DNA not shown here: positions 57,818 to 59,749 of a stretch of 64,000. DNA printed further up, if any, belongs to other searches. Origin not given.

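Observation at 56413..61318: Three-gene module of unknown function (HEAT-like, PDZ-containing, all-alpha proteins) as the cargo between the 260-bp repeats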

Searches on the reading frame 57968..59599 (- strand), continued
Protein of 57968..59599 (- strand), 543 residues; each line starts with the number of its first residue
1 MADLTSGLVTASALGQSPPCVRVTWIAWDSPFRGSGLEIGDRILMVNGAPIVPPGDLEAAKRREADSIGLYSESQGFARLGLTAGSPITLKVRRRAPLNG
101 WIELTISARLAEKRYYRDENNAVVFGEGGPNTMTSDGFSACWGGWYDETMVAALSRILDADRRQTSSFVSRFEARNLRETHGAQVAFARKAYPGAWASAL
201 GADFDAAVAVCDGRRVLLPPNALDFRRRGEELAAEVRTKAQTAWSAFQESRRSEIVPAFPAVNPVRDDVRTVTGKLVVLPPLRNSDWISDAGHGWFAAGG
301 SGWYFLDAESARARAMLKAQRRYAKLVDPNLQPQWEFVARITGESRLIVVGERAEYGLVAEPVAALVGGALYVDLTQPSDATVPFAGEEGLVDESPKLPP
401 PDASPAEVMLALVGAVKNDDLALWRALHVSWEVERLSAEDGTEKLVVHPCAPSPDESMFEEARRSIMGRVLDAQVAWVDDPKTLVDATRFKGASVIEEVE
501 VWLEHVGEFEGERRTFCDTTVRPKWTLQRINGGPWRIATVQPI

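Call 50: search_solved_structures(query=A1, max_evalue=1)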
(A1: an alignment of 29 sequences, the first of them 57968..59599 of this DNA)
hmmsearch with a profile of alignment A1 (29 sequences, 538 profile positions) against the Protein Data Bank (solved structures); distinct sequences matched with E-value up to 1: 113 (the best 60 are shown).
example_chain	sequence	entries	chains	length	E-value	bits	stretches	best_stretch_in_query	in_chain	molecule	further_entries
3wkl_A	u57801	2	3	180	0.0028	19.6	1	21-100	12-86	Putative Zinc Metalloprotease AQ_1964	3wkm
1p1d_A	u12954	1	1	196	0.0033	19.3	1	18-61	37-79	Glutamate receptor interacting protein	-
6akq_A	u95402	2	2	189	0.0037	19.1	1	21-100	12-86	PDZ tandem fragment of A. aeolicus site-2 protease homolog with the PA tag insertion | PDZ tandem fragment with PA tag insertion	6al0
6icf_A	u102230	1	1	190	0.0038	19.1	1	21-100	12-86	Putative zinc metalloprotease aq_1964,Putative zinc metalloprotease aq_1964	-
7cqd_A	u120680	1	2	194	0.0081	18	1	21-100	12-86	Putative zinc metalloprotease aq_1964,PA14 from Podoplanin,Putative zinc metalloprotease a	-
2ozf_A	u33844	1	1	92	0.012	17.5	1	6-54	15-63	Ezrin-radixin-moesin-binding phosphoprotein 50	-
4q3h_A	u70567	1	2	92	0.012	17.5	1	6-54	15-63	Na(+)/H(+) exchange regulatory cofactor NHE-RF1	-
1p1e_A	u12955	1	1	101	0.012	17.4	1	17-61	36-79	Glutamate receptor interacting protein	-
6icc_A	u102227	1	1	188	0.014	17.3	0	21-83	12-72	PDZ tandem fragment with PA tag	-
2jxo_A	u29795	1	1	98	0.014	17.2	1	6-54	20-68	Ezrin-radixin-moesin-binding phosphoprotein 50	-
1v5q_A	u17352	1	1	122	0.019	16.8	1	18-61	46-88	Glutamate Receptor Interacting Protein 1A-L Homolog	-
6al1_A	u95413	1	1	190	0.022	16.6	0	21-81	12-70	PDZ tandem fragment with PA tag insertion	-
7w70_A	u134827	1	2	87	0.023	16.5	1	25-53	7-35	Zinc metalloprotease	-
2kjd_A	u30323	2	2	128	0.025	16.4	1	7-54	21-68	Sodium/hydrogen exchange regulatory cofactor NHE-RF1 | Na(+)/H(+) exchange regulatory cofactor NHE-RF1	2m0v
6rqr_A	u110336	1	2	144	0.032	16.1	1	7-54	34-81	Na(+)/H(+) exchange regulatory cofactor NHE-RF1,Cystic fibrosis transmembrane conductance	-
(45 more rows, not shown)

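Call 52: search_protein_families(library=pfam, alignment_id=A1, max_evalue=0.1)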
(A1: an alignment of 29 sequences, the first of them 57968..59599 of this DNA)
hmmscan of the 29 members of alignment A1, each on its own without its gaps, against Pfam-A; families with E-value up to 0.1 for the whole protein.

A. member 1, window:57968-59599:- (543 aa): 3 families
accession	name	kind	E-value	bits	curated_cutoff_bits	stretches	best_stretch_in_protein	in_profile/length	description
PF17820.7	PDZ_6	-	0.00017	21.7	27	1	23-59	2-35/54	PDZ domain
PF13180.12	PDZ_2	-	0.00028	21.5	27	1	21-59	14-52/80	PDZ domain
PF00595.29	PDZ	-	0.024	15.5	23.2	1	33-59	39-65/81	PDZ domain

B. families by the number of members that match (of 29 scanned): 10 families
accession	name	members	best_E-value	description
PF17820.7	PDZ_6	26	3e-07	PDZ domain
PF13180.12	PDZ_2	26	1.6e-05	PDZ domain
PF00595.29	PDZ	13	0.00028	PDZ domain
PF14685.13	PDZ_Tricorn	3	0.014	Tricorn protease PDZ domain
PF21558.3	Pept_S41_N_bact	2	0.046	Bacteroidetes, Peptidase, S41 family, N-terminal domain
PF25181.1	Phage_Bbp19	1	0.0059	Bbp19-like phage protein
PF14534.12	DUF4440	1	0.032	Domain of unknown function (DUF4440)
PF01341.22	Glyco_hydro_6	1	0.04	Glycosyl hydrolases family 6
PF17766.7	fn3_6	1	0.042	Fibronectin type-III domain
PF11250.13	FAF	1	0.047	Fantastic Four meristem regulator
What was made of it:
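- On PDZ domain (Pfam clan PDZ-like): However, 26 of 29 family members match, with best E 3e-7 (call 52).
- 26 of 29 members hit Pfam PDZ_6 (call 52).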

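Call 60: find_encoding_contigs(protein=P0001, flank=10000, max_places=6)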
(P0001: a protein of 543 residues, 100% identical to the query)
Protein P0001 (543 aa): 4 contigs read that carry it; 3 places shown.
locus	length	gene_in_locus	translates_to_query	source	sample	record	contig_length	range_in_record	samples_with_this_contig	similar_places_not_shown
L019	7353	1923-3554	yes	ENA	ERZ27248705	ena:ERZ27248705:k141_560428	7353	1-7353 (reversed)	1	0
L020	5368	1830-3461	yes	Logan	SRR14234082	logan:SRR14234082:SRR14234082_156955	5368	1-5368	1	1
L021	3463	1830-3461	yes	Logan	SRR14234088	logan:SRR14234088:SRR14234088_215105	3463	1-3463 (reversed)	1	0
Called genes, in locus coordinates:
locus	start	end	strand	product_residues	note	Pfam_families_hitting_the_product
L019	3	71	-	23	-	?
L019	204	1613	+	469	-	-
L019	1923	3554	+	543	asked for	-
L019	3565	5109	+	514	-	-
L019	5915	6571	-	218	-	-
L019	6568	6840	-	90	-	-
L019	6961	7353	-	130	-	?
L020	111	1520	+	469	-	-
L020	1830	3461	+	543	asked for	-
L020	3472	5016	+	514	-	-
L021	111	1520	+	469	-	-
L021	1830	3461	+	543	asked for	?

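Call 65: search_protein_families(library=padloc, alignment_id=A1, max_evalue=0.1)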
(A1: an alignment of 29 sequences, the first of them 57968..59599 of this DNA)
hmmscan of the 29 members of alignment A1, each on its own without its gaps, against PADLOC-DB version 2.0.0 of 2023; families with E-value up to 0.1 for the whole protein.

A. member 1, window:57968-59599:- (543 aa): 0 families

B. families by the number of members that match (of 29 scanned): 0 families

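Call 68: fold_search(model_id=the predicted structure, library=viral)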
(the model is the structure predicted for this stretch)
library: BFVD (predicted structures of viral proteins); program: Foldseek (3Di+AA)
matches with E <= 10: 389; with E <= 0.001: 0
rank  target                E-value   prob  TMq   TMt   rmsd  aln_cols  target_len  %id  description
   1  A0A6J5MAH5            2.7e-02  0.63  0.11  0.32  16.8       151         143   13  Single-stranded DNA-binding protein [uncultured Caudovirales phage]
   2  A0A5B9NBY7            7.1e-02  0.33  0.10  0.28  12.9       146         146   11  (no name in the UniProt tables at hand)
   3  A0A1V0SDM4            1.1e-01  0.98  0.16  0.17   5.3       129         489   14  Uncharacterized protein [Indivirus ILV1]
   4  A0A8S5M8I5            1.1e-01  0.95  0.11  0.21   6.2       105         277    6  Prokaryotic membrane lipoprotein lipid attachment site [Caudovirales sp. ctCiv1]
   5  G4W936                1.3e-01  0.33  0.10  0.32   9.5       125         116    9  Single-stranded DNA-binding protein [Tetrasphaera phage TJE1]
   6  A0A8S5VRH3            1.6e-01  0.69  0.13  0.19   6.1       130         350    8  (no name in the UniProt tables at hand)
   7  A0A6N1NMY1            1.6e-01  0.44  0.12  0.24   9.6       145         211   12  Putative orfan [Tupanvirus soda lake]
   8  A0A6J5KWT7            1.6e-01  0.10  0.06  0.16  23.7       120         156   12  Uncharacterized protein [uncultured Caudovirales phage]
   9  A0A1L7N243            1.8e-01  0.41  0.08  0.24   5.8        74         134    9  Uncharacterized protein [Ralstonia phage RP31]
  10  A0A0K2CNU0            2.1e-01  0.20  0.09  0.23  14.7       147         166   11  Uncharacterized protein [Brevibacillus phage SecTim467]
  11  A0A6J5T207            2.1e-01  0.14  0.11  0.21  22.3       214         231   12  Uncharacterized protein [uncultured Caudovirales phage]
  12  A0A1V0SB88            2.5e-01  0.96  0.13  0.16   4.1       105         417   13  Periplasmic serine protease [Catovirus CTV1]
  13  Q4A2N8                2.5e-01  0.35  0.10  0.27  13.0       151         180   17  PDZ domain-containing protein [Emiliania huxleyi virus 86 (isolate United Kingdom/English Channel/1999)]
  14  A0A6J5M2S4            2.8e-01  0.44  0.10  0.33   6.0        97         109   12  Uncharacterized protein [uncultured Caudovirales phage]
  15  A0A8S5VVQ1            2.8e-01  0.07  0.10  0.11  18.9       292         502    8  (no name in the UniProt tables at hand)
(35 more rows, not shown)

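Call 72: search_dna_similar(query=window:57968-59599:-, collection=plasmids, mode=protein, max_evalue=0.001)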
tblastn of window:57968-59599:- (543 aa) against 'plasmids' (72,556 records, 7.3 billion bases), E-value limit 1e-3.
No match.

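Call 74: search_dna_similar(query=window:57968-59599:-, collection=phages, mode=protein, max_evalue=0.001)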
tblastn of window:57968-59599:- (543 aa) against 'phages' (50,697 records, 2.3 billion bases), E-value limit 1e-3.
No match.

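Call 85: find_encoding_contigs(protein=P0025, flank=10000, max_places=1)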
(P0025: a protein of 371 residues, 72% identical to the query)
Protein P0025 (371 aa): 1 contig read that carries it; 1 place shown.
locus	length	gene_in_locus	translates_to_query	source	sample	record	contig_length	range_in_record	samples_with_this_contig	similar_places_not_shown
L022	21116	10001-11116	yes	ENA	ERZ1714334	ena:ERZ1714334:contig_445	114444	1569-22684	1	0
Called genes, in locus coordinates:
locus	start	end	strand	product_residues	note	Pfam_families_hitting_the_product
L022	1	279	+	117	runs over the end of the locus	-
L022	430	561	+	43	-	-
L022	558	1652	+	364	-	PF07587:PSD1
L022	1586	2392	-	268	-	-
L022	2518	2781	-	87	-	-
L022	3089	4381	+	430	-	PF14323:GxGYxYP_C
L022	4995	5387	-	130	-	-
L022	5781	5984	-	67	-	-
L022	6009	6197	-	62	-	-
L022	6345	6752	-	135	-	PF00854:PTR2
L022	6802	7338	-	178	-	-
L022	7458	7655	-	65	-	-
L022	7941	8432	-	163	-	-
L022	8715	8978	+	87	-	-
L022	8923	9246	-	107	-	-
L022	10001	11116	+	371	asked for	PF13180:PDZ_2 (faint)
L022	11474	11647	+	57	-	-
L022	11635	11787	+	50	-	-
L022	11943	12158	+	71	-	-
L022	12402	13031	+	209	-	-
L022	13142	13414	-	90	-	-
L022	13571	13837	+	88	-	-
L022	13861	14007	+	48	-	-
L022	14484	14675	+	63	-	-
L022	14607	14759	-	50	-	-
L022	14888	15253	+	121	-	-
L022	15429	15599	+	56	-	-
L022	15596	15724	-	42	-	-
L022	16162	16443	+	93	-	PF13495:Phage_int_SAM_4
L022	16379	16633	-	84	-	-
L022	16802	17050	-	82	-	-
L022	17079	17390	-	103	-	-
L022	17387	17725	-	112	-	-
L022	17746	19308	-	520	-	-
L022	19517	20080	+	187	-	-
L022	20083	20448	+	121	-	-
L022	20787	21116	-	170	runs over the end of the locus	-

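Call 86: find_encoding_contigs(protein=P0028, flank=10000, max_places=1)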
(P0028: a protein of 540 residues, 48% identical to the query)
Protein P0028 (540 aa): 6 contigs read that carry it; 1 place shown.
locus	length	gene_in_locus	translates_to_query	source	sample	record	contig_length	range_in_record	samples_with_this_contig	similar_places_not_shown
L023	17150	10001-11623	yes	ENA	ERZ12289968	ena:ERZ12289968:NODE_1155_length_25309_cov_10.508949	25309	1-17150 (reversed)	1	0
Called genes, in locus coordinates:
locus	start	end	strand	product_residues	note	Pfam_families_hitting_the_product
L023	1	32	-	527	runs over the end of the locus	PF00117:GATase, PF07722:Peptidase_C26 (weak), PF02540:NAD_synthase (faint), PF00958:GMP_synt_C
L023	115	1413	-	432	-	PF00296:Bac_luciferase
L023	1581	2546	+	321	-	PF01522:Polysacc_deac_1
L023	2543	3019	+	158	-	PF04115:Ureidogly_lyase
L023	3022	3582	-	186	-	PF06042:NTP_transf_6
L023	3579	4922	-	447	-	PF00672:HAMP, PF00512:HisKA, PF02518:HATPase_c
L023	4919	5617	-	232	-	PF00072:Response_reg, PF00486:Trans_reg_C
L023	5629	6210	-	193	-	PF01047:MarR (faint), PF12802:MarR_2, PF13463:HTH_27 (weak)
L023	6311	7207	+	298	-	PF01063:Aminotran_4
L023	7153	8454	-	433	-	-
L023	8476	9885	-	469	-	PF00515:TPR_1 (faint), PF07719:TPR_2 (faint), PF13174:TPR_6 (faint), PF13424:TPR_12 (weak), PF13414:TPR_11 (weak), PF13428:TPR_14 (weak), PF13432:TPR_16, PF14559:TPR_19, +3 more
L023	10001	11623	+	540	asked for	PF17820:PDZ_6 (weak)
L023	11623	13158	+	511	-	PF20438:SpoIVA_middle (faint)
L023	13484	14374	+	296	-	PF01844:HNH (weak)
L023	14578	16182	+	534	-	PF28550:DUF8436 (faint), PF01266:DAO (faint), PF07992:Pyr_redox_2 (faint), PF21688:FAD-depend_C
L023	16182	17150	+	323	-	?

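Call 98: find_related_loci(query=A3, collection=viral_contigs, flank=8000)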
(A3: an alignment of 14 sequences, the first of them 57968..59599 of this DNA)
Query A3 (543 aa) in viral_contigs; peptide patterns used: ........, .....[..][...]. (x = any residue, [..] = any of these).
40 stretches matched a pattern, but none encodes a relative of the query by tblastn (E <= 1e-3).
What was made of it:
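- Tried and rejected: An IMG/VR scan for B relatives found none (call 98).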

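Call 99: search_protein_families(library=phrogs, proteins=[window:57968-59599:-], max_evalue=0.01)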
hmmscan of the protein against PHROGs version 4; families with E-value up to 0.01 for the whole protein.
window:57968-59599:- (543 aa): 0 families
